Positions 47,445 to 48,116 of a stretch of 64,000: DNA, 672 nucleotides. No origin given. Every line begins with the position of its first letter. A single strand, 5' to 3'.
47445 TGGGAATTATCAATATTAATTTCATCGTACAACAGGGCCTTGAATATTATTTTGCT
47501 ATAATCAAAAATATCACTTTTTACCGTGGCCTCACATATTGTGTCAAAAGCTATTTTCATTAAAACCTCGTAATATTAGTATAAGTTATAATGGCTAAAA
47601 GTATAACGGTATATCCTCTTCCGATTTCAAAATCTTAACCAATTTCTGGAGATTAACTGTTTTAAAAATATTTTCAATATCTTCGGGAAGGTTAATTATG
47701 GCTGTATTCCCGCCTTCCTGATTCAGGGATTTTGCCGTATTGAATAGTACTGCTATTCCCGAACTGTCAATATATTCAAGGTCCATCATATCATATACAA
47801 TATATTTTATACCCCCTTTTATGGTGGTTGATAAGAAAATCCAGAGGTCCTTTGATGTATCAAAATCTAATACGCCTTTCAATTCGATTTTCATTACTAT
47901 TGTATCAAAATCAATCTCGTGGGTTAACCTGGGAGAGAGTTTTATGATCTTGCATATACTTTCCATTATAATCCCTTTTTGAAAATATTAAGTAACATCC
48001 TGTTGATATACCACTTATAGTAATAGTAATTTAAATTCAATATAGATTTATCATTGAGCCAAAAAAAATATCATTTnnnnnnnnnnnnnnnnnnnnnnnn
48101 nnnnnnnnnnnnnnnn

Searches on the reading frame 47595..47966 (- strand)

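Call 54: search_protein_families(library=ncbifam, proteins=[window:47595-47966:-], max_evalue=0.001)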
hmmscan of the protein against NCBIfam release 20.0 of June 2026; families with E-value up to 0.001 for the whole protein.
window:47595-47966:- (123 aa): 4 families
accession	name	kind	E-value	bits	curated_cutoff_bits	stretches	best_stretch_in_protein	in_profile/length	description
TIGR00377.1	ant_ant_sig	superfamily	7.4e-17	61.2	53.45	1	20-117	9-107/108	anti-sigma factor antagonist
TIGR02886.1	spore_II_AA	equivalog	6.3e-14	51.9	114.75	1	23-118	8-104/106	anti-sigma F factor antagonist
NF033618.0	mlaB_1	equivalog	3.8e-07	30.4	90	1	23-110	8-92/94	lipid asymmetry maintenance protein MlaB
NF047705.1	slr1659_superfam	superfamily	0.00014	22.2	100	1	16-111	8-107/111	slr1659 superfamily regulator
